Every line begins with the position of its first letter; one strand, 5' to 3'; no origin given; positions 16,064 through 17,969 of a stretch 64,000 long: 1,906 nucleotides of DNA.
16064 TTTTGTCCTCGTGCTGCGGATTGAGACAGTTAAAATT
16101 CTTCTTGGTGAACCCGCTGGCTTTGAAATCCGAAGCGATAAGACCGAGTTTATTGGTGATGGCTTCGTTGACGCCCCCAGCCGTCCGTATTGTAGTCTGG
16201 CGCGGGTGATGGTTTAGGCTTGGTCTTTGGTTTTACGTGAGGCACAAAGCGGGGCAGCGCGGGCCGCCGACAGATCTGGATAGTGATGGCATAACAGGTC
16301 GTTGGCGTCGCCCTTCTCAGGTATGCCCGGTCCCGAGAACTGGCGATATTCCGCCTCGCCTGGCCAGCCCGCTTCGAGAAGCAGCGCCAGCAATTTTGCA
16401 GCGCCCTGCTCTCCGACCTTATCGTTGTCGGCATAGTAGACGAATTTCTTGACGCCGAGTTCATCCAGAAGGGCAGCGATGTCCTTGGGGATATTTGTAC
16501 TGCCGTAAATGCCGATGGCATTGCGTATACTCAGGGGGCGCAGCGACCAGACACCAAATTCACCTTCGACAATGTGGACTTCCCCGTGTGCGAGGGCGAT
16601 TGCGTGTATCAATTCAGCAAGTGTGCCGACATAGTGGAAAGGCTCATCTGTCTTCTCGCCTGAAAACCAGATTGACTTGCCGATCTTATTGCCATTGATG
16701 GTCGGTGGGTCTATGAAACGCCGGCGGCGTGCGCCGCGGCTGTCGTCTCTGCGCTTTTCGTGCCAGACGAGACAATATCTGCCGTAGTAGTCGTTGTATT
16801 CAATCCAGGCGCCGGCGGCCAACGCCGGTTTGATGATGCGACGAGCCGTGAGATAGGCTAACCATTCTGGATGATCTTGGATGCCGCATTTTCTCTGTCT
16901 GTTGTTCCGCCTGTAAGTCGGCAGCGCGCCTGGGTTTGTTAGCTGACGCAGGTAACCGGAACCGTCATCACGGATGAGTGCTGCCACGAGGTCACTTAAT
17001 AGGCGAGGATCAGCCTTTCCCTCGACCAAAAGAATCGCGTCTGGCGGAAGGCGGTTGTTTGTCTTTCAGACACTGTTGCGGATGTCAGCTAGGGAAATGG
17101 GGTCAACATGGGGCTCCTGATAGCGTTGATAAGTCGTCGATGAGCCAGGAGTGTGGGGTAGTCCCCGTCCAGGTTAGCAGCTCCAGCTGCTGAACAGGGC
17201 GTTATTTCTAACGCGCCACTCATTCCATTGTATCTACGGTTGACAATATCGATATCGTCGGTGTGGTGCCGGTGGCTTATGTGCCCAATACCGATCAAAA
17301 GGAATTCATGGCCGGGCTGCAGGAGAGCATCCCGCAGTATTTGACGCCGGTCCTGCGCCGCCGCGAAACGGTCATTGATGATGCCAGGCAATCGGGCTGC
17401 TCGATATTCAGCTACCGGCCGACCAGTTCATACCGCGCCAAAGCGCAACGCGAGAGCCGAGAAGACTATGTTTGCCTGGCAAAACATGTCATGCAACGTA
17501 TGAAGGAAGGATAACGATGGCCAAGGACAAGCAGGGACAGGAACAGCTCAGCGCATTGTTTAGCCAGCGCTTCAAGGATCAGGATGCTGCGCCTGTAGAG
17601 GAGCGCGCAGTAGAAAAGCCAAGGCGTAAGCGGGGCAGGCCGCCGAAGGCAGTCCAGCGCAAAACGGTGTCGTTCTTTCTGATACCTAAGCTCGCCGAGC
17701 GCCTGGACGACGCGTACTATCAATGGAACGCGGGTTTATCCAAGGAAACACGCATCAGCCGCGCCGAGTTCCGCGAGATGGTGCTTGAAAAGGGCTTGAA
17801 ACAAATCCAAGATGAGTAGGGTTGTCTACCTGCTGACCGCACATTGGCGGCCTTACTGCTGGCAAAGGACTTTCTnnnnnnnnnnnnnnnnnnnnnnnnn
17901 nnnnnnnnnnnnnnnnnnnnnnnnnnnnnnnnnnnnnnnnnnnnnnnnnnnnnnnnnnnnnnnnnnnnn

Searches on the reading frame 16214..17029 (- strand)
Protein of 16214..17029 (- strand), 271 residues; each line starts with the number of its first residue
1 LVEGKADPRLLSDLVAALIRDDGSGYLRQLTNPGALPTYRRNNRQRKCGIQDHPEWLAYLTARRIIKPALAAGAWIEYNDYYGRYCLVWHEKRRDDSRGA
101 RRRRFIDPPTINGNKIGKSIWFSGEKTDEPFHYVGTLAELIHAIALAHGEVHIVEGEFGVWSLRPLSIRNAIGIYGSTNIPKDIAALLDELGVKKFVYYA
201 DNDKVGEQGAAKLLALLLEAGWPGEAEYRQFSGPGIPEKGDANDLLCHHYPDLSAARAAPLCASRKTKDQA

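Call 12: search_protein_families(library=pfam, proteins=[window:16214-17029:-], max_evalue=0.001)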
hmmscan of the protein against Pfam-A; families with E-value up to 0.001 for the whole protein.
window:16214-17029:- (271 aa): 2 families
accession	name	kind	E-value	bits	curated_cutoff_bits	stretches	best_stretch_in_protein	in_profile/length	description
PF13155.12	Toprim_2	-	7.7e-06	26.6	22.1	1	153-245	2-87/88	Toprim-like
PF13662.12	Toprim_4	-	4.2e-05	24.1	25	1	150-219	2-76/85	Toprim domain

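Call 68: search_protein_families(library=padloc, proteins=[window:16214-17029:-], max_evalue=0.001)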
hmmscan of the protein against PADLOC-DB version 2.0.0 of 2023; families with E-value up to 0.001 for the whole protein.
window:16214-17029:- (271 aa): 1 family
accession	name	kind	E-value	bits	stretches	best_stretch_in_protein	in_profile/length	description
PDLC03800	RTasDnaG-like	-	7.5e-05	19.6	1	147-221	283-353/550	DRT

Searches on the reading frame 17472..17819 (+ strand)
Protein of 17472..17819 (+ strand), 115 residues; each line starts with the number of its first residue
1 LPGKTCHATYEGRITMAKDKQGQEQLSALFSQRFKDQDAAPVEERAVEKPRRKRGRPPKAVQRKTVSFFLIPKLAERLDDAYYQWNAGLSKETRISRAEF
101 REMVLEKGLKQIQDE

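Call 12: search_protein_families(library=pfam, proteins=[window:17472-17819:+], max_evalue=0.001)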
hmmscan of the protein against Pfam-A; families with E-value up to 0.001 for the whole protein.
window:17472-17819:+ (115 aa): 0 families

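Call 28: search_protein_families(library=pfam, proteins=[window:17472-17819:+], max_evalue=0.1)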
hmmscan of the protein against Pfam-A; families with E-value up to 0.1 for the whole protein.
window:17472-17819:+ (115 aa): 1 family
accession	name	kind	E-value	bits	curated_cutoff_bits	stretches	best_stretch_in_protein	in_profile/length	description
PF02178.24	AT_hook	-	0.047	14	17.4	0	52-60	2-10/13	AT hook motif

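Call 68: search_protein_families(library=padloc, proteins=[window:17472-17819:+], max_evalue=0.001)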
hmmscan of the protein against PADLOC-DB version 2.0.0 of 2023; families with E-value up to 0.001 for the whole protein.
window:17472-17819:+ (115 aa): 0 families
